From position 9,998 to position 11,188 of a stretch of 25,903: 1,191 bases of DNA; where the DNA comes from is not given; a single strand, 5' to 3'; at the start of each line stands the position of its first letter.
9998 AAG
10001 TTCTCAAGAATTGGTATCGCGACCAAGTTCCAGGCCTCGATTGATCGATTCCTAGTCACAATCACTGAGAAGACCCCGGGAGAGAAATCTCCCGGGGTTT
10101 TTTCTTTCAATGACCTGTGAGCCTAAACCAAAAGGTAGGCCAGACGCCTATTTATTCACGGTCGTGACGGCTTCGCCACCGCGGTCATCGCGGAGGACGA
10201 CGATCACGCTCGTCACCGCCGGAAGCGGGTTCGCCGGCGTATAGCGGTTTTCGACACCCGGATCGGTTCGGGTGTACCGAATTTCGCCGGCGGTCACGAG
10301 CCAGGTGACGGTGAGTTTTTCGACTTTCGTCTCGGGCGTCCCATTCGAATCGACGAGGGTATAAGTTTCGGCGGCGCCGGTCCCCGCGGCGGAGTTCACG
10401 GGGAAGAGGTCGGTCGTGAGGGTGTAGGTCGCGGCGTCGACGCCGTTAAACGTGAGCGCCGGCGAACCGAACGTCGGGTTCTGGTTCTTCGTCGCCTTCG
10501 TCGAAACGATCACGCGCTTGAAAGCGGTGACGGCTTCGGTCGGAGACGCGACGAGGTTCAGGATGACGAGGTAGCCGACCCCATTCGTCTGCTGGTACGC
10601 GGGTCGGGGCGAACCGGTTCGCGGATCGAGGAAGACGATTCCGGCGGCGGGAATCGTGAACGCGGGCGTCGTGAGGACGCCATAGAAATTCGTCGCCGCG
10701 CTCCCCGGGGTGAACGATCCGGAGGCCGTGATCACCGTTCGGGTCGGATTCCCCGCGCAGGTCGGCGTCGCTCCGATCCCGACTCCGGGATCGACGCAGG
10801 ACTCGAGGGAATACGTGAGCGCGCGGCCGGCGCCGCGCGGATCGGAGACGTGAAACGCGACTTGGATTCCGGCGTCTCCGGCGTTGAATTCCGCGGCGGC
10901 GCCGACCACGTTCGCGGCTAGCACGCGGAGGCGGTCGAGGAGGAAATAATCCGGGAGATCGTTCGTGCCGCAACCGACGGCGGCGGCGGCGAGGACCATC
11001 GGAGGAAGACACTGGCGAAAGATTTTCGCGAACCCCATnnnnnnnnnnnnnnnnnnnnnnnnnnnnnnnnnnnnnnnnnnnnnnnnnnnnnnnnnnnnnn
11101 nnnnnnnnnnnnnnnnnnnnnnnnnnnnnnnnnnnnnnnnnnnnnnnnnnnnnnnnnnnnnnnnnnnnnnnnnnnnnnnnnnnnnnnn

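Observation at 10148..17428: Seven-gene operon joining a lipoprotein 5'-nucleotidase and an odd ferredoxin to a dedicated ExbB-ExbD-TonB-receptor-lipoprotein import set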

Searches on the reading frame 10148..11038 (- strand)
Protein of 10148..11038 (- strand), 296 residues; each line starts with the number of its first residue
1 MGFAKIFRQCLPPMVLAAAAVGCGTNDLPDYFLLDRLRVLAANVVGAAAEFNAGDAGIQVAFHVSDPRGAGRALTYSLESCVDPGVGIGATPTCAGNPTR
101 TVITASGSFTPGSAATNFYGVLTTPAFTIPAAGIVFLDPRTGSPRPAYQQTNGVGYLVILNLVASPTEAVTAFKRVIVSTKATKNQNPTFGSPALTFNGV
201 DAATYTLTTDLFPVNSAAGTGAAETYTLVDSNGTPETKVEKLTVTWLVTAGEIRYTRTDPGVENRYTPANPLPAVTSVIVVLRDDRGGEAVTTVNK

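Call 3: search_protein_families(library=pfam, proteins=[window:10148-11038:-], max_evalue=0.01)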
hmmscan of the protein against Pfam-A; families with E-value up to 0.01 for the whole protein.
window:10148-11038:- (296 aa): 0 families

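Call 4: search_protein_families(library=ncbifam, proteins=[window:10148-11038:-], max_evalue=0.01)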
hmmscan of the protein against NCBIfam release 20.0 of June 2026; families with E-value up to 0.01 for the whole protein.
window:10148-11038:- (296 aa): 0 families

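Call 22: find_homologous_proteins(query=window:10148-11038:-)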
Query window:10148-11038:- (296 aa): 38 proteins with E <= 0.001 among 8000 candidates.
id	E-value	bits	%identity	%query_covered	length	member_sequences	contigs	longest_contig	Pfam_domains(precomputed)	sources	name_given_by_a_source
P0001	1.2e-188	643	100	100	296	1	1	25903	-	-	-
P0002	4.0e-136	471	73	100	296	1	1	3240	-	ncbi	-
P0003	2.0e-132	459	75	93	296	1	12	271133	-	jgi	jgi:hypothetical protein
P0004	3.8e-130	451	70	98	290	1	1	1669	-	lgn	-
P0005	2.6e-129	449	72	95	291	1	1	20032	-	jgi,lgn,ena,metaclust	metaclust:\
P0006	3.7e-129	448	71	93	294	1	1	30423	-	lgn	-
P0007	1.9e-128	446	70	98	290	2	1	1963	-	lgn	-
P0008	1.5e-126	440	72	93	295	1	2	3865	-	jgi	jgi:hypothetical protein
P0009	3.2e-117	409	65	98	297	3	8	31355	-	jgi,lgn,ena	-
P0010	4.7e-117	408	65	93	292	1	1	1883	-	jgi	jgi:hypothetical protein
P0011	1.9e-116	406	67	93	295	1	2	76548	-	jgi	jgi:hypothetical protein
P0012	1.5e-114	400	67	93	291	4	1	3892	-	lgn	-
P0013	9.0e-109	381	64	93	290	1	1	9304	-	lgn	-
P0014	9.1e-109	381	60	98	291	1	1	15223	-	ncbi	-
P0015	8.8e-104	365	59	99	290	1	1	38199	-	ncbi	-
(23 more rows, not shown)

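Call 32: predict_structure(protein=window:10148-11038:-)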
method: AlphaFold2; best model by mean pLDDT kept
length: 296 residues; sequences in the alignment: 1
mean_pLDDT: 33.6   pTM: 0.34
mean pLDDT of the five models: 33.6, 31.7, 31.5, 28.7, 27.2
residues with pLDDT >= 90: 0; 70-90: 0; 50-70: 11; < 50: 285
segments of 3 or more residues with pLDDT < 50: 1-208, 211-242, 248-255, 260-296
pLDDT, mean of each block of 10 residues (from residue 1): 28 25 27 35 36 28 29 30 30 30 33 30 31 40 36 36 32 30 26 36 43 34 37 38 49 47 35 37 33 23
secondary structure, 60 per line:
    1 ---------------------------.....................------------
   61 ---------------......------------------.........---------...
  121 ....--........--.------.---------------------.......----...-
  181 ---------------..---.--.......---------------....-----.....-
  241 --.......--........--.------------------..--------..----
elements in order: H28-48 E76-81 E100-108 E118-124 E127-134 H166-172 E177-179 E204-210 E226-229 E235-239 E243-249 E252-259

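Call 37: predict_structure(alignment_id=A1)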
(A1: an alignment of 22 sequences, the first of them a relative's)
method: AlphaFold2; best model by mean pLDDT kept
length: 296 residues; sequences in the alignment: 22
mean_pLDDT: 91.3   pTM: 0.84
mean pLDDT of the five models: 91.3, 90.8, 90.3, 90.2, 89.3
residues with pLDDT >= 90: 250; 70-90: 17; 50-70: 24; < 50: 5
segments of 3 or more residues with pLDDT < 50: 24-26
pLDDT, mean of each block of 10 residues (from residue 1): 57 60 54 88 97 98 95 97 91 92 97 93 97 91 93 96 94 97 96 97 96 97 95 95 96 96 97 95 96 96
secondary structure, 60 per line:
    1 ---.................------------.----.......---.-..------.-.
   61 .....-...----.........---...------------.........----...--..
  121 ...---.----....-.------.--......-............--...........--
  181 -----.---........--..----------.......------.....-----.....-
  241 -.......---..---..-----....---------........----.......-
elements in order: H4-20 E38-44 E60-65 E74-82 E101-109 E119-123 H132-135 H147-152 E154-165 E168-178 E190-197 E212-218 E225-229 E235-239 E242-248 E264-267 E277-284 E289-295

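Call 40: fold_search(model_id=the predicted structure, library=pdb)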
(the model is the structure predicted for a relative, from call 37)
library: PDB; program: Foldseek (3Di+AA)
matches with E <= 10: 1661; with E <= 0.001: 87
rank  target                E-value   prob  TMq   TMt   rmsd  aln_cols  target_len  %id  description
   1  4kkq_B                7.0e-06  1.00  0.28  0.34  12.9       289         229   13  Crystal structure of Vibrio cholerae RbmA (crystal form 1) (released 2013-05-22)
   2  8p0x_P                1.2e-05  0.98  0.22  0.22  20.1       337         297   11  Structure of the human Commander complex Retriever Subcomplex (released 2024-03-20)
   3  4be5_A                1.4e-05  1.00  0.26  0.32  12.2       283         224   15  V. cholera biofilm scaffolding protein RbmA (released 2013-12-18)
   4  4kkp_B                1.9e-05  1.00  0.25  0.30  11.7       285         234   13  Crystal structure of Vibrio cholerae RbmA (crystal form 2) (released 2013-05-22)
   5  4be6_A                2.4e-05  1.00  0.28  0.36  12.2       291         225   14  V. cholera biofilm scaffolding protein RbmA (released 2013-12-18)
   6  3sqb_C                2.4e-05  1.00  0.23  0.30  11.6       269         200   12  Structure of the major type 1 pilus subunit FimA bound to the FimC chaperone (released 2012-05-30)
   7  4kkq_A                3.3e-05  1.00  0.27  0.34  12.7       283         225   11  Crystal structure of Vibrio cholerae RbmA (crystal form 1) (released 2013-05-22)
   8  1f13_B                3.4e-05  1.00  0.24  0.12  16.7       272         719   10  RECOMBINANT HUMAN CELLULAR COAGULATION FACTOR XIII (released 1998-08-12)
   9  6h7w_C                3.4e-05  0.93  0.20  0.20  21.5       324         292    9  Model of retromer-Vps5 complex assembled on membrane. (released 2018-09-26)
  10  8tr9                  3.8e-05  1.00  0.26  0.13  15.7       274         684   11  Cryo-EM structure of transglutaminase 2 bound to GDP (released 2024-07-31)
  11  4kkr_A                4.0e-05  1.00  0.26  0.34  11.4       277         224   13  Crystal structure of Vibrio cholerae RbmA (crystal form 3) (released 2013-05-22)
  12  8syn_C                4.0e-05  0.89  0.18  0.19  19.9       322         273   11  Human VPS35L/VPS29/VPS26C Complex (released 2023-11-01)
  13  9a3v_A                5.0e-05  1.00  0.25  0.12  16.6       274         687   10  Predicted model of tissue transglutaminase 2 (TG2) in complex with plasma fibronectin type III modules 14 and 15 (FNII (released 2024-02-02)
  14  2co7_B                5.6e-05  1.00  0.25  0.35  14.4       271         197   12  Salmonella enterica SafA pilin in complex with the SafB chaperone (Type II) (released 2006-06-27)
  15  8cmt_A                5.6e-05  1.00  0.24  0.12  17.0       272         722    9  Structure of the plasma coagulation Factor XIII A2B2 heterotetrameric complex. (released 2024-09-11)
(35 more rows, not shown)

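Call 44: find_related_loci(query=A2, collection=genome_contigs, flank=10000)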
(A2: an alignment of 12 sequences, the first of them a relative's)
Query A2 (296 aa) in genome_contigs; peptide patterns used: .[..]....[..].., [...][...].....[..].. (x = any residue, [..] = any of these).
41 stretches matched a pattern; 8 encode a relative of the query (tblastn E <= 1e-3); 8 distinct loci.
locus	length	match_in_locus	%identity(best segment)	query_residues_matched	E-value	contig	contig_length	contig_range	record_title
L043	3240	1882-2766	73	1-296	1e-139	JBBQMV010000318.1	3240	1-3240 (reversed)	MAG: Bdellovibrionia bacterium isolate Co_metawrap_363 Cmw_363_k141_29458774_length_3240_cov_7.0000, whole genome shotgu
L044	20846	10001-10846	70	15-296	7e-134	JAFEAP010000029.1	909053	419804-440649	MAG: Bdellovibrionales bacterium isolate SZAS-2 CK_MAG-98__29__length-909053, whole genome shotgun sequence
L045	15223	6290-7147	60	8-296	3e-115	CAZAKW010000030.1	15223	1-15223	MAG TPA_asm: uncultured Bacteriovoracaceae bacterium isolate SRP329715_co2_196 genome assembly, contig: NODE_7419_length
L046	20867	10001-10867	59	5-296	1e-108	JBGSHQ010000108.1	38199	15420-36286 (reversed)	MAG: Bdellovibrionia bacterium isolate JTS-AC109 k141_1346294, whole genome shotgun sequence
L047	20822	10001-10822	59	22-296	6e-104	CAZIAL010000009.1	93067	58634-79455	MAG TPA_asm: uncultured Bacteriovoracaceae bacterium isolate SRP329715_co2_37 genome assembly, contig: NODE_502_length_9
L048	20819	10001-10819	58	22-296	2e-103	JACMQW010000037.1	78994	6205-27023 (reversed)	MAG: Oligoflexia bacterium isolate LF-bin-469 FL-bin-469-contig-k141_997961, whole genome shotgun sequence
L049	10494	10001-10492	61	22-187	1e-62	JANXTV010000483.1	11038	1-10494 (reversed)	MAG: Oligoflexia bacterium isolate 339R_metabat_159 339R_k141_491512, whole genome shotgun sequence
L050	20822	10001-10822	35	14-294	4e-39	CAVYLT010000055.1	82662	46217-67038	MAG: Nitrospirota bacterium isolate MFD01299.bin.2.211 genome assembly, contig: contig_35024, whole genome shotgun seque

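Call 51: search_protein_representatives(alignment_id=A1)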
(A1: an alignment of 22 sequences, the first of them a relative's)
Query: 22 sequences, 286 profile positions. Proteins with E-value up to 0.001 (for the whole library): 2597; up to 1e-10: 1075; up to 1e-30: 240. The best 150 are listed.
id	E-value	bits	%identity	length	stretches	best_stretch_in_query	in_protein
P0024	9.2e-109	379.2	-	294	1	7-285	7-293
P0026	7.0e-107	373.0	-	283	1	4-281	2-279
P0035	2.2e-97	341.8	-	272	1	10-285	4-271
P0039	2.8e-91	321.8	-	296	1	4-281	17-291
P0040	5.3e-91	320.9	-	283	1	10-281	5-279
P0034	6.3e-91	320.6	-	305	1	1-284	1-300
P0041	9.1e-89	313.6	-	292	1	8-281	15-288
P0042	4.6e-86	304.7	-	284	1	9-282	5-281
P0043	5.1e-86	304.5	-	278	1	10-281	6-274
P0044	4.4e-85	301.5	-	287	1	3-280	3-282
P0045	5.4e-85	301.2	-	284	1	7-281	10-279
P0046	9.0e-85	300.4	-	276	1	9-281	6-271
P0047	1.2e-84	300.0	-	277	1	4-282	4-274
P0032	2.7e-84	298.9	-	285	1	6-284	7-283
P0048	2.6e-83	295.6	-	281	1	9-281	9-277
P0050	1.4e-82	293.3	-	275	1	9-282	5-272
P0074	5.2e-78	278.3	-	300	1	9-284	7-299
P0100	3.1e-73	262.6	-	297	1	9-283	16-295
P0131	8.5e-68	244.7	-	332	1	9-281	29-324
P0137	1.1e-66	241.1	-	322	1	10-280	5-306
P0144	2.9e-65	236.4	-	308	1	5-281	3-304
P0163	2.7e-60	220.1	-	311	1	9-279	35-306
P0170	2.9e-58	213.4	-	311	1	11-281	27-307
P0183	2.6e-56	207.0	-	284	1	8-281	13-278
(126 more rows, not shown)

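Call 52: find_encoding_contigs(protein=P0039, flank=9000, max_places=2)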
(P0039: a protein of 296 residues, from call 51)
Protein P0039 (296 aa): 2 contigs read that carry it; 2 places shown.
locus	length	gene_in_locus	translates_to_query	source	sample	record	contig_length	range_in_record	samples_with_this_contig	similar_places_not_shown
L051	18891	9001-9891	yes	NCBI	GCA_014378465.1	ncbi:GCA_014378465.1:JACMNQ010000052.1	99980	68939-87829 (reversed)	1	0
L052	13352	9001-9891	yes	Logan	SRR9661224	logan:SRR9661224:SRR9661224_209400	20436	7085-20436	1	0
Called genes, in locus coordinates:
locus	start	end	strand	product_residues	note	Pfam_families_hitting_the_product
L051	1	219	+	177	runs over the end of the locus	PF05359:DUF748 (weak), PF00691:OmpA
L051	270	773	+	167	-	PF01814:Hemerythrin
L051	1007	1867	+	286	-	PF20560:MotA_N, PF01618:MotA_ExbB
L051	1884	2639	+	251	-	PF13677:MotB_plug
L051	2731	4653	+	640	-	PF00149:Metallophos (weak), PF02872:5_nucleotid_C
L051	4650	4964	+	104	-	-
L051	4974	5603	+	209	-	PF01618:MotA_ExbB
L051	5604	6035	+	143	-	PF02472:ExbD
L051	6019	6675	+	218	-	PF03544:TonB_C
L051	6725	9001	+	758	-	PF13620:CarboxypepD_reg (weak), PF13715:CarbopepD_reg_2, PF07715:Plug (weak)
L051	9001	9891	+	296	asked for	-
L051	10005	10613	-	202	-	PF14273:DUF4360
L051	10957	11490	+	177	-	-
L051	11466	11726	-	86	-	PF00106:adh_short (weak)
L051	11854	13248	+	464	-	PF00082:Peptidase_S8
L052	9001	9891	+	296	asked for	-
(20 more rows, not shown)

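Call 53: find_encoding_contigs(protein=P0100, flank=9000, max_places=2)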
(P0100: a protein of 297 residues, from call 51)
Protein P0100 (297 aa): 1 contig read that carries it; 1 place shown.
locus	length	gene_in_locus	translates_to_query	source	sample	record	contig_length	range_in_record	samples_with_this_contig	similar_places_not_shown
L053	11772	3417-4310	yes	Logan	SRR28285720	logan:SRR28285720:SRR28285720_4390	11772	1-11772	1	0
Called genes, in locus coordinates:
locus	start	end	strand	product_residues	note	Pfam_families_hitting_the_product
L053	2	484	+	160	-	?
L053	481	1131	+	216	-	PF03544:TonB_C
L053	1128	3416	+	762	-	PF13620:CarboxypepD_reg (weak), PF13715:CarbopepD_reg_2, PF07715:Plug (weak)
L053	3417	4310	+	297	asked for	-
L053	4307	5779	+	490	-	-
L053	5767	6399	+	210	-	PF00300:His_Phos_1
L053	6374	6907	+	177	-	-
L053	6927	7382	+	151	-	-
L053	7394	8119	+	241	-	PF02517:Rce1-like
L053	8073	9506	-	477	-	PF13426:PAS_9 (weak), PF00512:HisKA, PF02518:HATPase_c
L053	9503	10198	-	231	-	PF00072:Response_reg, PF00486:Trans_reg_C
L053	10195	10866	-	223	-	PF01895:PhoU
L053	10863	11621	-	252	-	PF00005:ABC_tran, PF02463:SMC_N (weak), PF13304:AAA_21 (weak)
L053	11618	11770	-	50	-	?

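Call 54: find_encoding_contigs(protein=P0183, flank=9000, max_places=2)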
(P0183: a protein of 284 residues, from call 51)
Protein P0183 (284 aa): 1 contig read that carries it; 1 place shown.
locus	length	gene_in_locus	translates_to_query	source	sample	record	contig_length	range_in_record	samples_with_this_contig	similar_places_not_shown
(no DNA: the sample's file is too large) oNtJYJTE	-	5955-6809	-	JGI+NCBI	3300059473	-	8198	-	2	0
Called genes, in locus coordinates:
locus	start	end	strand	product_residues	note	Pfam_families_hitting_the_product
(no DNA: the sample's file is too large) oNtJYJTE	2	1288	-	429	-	?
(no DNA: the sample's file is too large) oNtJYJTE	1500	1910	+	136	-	PF01814:Hemerythrin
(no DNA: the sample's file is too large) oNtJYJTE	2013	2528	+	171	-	PF01618:MotA_ExbB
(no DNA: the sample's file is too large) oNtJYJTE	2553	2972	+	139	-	PF02472:ExbD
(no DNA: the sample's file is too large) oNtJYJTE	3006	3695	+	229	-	PF03544:TonB_C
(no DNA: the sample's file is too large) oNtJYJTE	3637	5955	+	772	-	PF13715:CarbopepD_reg_2 (weak)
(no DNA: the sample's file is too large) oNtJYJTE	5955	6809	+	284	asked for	-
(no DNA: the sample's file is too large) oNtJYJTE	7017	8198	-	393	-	?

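Call 55: find_encoding_contigs(protein=P0131, flank=9000, max_places=1)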
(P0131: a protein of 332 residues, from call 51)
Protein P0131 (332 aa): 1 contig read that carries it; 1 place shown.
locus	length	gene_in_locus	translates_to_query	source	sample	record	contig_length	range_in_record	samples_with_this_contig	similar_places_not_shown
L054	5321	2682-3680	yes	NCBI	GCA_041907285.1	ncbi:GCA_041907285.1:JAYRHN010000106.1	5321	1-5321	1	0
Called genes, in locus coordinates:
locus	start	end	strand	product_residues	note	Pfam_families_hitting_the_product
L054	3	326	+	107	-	?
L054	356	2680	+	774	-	PF07715:Plug (faint)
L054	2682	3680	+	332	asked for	-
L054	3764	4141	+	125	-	PF03840:SecG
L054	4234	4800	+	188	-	-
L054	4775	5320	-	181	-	?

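Call 56: find_encoding_contigs(protein=P0050, flank=9000, max_places=1)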
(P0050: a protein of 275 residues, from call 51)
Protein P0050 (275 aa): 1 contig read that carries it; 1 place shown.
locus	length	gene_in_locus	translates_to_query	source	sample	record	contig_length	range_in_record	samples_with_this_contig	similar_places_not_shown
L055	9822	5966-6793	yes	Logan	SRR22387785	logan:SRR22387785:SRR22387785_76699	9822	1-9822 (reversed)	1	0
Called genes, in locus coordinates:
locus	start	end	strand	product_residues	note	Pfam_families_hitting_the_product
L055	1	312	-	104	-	?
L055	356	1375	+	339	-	PF00106:adh_short, PF08659:KR, PF13561:adh_short_C2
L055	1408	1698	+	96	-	-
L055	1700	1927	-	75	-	-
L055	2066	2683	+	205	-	PF01618:MotA_ExbB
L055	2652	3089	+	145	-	PF02472:ExbD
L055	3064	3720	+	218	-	PF03544:TonB_C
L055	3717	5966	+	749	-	PF13715:CarbopepD_reg_2, PF07715:Plug (weak)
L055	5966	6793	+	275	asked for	-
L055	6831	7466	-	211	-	PF00702:Hydrolase, PF12710:HAD (weak), PF13419:HAD_2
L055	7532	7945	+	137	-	PF00581:Rhodanese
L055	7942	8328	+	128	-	PF01272:GreA_GreB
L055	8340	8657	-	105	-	-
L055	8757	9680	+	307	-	-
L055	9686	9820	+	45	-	?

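Call 57: find_encoding_contigs(protein=P0074, flank=9000, max_places=1)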
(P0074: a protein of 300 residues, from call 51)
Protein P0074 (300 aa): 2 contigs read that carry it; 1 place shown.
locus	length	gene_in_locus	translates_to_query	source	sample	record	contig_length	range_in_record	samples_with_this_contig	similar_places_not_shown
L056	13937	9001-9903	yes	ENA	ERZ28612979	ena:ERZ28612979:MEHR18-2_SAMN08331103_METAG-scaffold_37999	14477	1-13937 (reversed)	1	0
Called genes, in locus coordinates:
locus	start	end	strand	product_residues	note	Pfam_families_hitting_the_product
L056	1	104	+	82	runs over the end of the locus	-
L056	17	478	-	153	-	PF01706:FliG_C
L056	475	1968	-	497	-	PF01590:GAF, PF01966:HD (faint), PF13487:HD_5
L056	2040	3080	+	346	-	PF01207:Dus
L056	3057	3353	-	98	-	-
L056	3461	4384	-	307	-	-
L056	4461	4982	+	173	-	PF01814:Hemerythrin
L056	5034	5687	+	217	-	PF01618:MotA_ExbB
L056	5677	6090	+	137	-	PF02472:ExbD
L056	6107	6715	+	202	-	PF03544:TonB_C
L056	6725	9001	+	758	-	PF13620:CarboxypepD_reg (weak), PF13715:CarbopepD_reg_2, PF07715:Plug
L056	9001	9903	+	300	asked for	-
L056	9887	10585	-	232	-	PF13649:Methyltransf_25 (faint), PF10294:Methyltransf_16, PF13847:Methyltransf_31 (weak)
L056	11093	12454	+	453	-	PF00083:Sugar_tr, PF07690:MFS_1, PF12832:MFS_1_like, PF13347:MFS_2, PF07690:MFS_1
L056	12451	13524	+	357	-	PF01209:Ubie_methyltran, PF13649:Methyltransf_25, PF13847:Methyltransf_31, PF08241:Methyltransf_11, PF08242:Methyltransf_12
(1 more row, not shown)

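Call 58: find_encoding_contigs(protein=P0163, flank=9000, max_places=1)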
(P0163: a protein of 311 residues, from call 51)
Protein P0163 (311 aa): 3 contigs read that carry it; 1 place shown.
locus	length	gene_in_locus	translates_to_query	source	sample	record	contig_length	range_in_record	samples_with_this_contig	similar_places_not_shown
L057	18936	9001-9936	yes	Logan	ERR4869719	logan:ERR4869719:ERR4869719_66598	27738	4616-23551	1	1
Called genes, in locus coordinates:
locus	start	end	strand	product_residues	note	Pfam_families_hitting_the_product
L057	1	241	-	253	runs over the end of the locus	PF00702:Hydrolase, PF13419:HAD_2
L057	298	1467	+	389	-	PF00378:ECH_1, PF16113:ECH_2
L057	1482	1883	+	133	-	PF01272:GreA_GreB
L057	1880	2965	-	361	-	-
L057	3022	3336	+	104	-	-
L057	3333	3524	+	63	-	PF14255:Zn_ribbon_21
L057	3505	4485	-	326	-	PF01207:Dus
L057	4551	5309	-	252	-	-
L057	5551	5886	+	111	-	PF00111:Fer2 (faint)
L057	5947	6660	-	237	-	PF00565:SNase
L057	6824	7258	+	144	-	PF02077:SURF4 (weak), PF07291:MauE (weak), PF07681:DoxX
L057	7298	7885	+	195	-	PF01618:MotA_ExbB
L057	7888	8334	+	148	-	PF02472:ExbD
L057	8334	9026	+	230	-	PF03544:TonB_C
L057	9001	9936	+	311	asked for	-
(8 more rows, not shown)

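Call 78: search_protein_families(library=pfam, alignment_id=A1, max_evalue=5)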
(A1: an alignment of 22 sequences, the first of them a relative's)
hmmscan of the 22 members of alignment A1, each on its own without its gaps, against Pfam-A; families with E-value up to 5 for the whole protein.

A. member 1, P0001 (296 aa): 1 family
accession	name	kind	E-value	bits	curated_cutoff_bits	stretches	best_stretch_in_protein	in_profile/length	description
PF17963.7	Big_9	-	1.4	10.3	23.6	1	240-295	33-87/89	Bacterial Ig domain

B. families by the number of members that match (of 22 scanned): 6 families
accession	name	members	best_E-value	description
PF21027.3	Sde0182_C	2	0.037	Cellulose-binding protein Sde0182, C-terminal domain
PF16607.10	CYLD_phos_site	1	0.13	Phosphorylation region of CYLD, unstructured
PF03951.24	Gln-synt_N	1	0.2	Glutamine synthetase, beta-Grasp domain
PF03676.19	PHAF1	1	0.27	Phagosome assembly factor 1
PF08139.17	LPAM_1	1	0.64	Prokaryotic membrane lipoprotein lipid attachment site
PF17963.7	Big_9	1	1.4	Bacterial Ig domain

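Call 99: search_protein_families(library=pfam, proteins=[L053:4307-5779:+], max_evalue=0.01)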
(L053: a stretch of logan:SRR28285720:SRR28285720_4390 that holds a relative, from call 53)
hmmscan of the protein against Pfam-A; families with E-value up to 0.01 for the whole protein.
L053:4307-5779:+ (490 aa): 0 families

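Call 106: find_encoding_contigs(protein=P0137, flank=9000, max_places=1)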
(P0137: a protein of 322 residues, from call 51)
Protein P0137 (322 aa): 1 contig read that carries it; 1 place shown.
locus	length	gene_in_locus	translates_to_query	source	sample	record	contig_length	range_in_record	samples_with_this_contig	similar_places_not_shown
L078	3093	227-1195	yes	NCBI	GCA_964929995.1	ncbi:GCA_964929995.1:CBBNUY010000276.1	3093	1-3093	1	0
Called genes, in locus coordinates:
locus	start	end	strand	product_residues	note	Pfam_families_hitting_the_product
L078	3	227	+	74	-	?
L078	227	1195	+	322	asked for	-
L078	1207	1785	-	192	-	PF00486:Trans_reg_C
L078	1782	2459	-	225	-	PF01895:PhoU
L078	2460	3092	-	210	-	?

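Call 107: find_encoding_contigs(protein=P0144, flank=9000, max_places=1)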
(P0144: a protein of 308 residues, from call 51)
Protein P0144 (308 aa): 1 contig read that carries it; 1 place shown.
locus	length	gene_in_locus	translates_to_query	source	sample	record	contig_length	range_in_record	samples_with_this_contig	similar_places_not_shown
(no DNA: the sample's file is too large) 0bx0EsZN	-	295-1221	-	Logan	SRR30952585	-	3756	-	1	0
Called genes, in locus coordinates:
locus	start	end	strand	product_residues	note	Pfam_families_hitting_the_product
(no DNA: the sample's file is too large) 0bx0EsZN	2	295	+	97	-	?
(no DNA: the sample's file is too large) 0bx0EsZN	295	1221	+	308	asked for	-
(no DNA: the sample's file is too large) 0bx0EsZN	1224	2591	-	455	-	PF13487:HD_5, PF01966:HD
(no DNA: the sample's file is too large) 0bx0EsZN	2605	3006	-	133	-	PF00072:Response_reg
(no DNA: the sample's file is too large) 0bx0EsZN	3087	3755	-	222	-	?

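Call 108: find_encoding_contigs(protein=P0170, flank=9000, max_places=1)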
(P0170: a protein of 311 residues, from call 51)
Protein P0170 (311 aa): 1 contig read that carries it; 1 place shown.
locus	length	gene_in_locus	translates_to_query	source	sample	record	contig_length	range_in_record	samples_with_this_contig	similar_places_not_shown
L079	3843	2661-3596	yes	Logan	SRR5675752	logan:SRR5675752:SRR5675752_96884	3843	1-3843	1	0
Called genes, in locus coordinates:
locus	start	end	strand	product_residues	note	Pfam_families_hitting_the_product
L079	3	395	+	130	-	?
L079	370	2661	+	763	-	PF13715:CarbopepD_reg_2, PF07715:Plug (faint)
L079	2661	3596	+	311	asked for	-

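Call 110: search_protein_families(library=pfam, proteins=[L053:5767-6399:+], max_evalue=0.001)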
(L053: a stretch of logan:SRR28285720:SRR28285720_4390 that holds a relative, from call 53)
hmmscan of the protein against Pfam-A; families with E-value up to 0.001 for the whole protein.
L053:5767-6399:+ (210 aa): 1 family
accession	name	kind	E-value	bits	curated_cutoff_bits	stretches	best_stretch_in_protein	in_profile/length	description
PF00300.27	His_Phos_1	-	8e-50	169.6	21.7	1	6-194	1-182/194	Histidine phosphatase superfamily (branch 1)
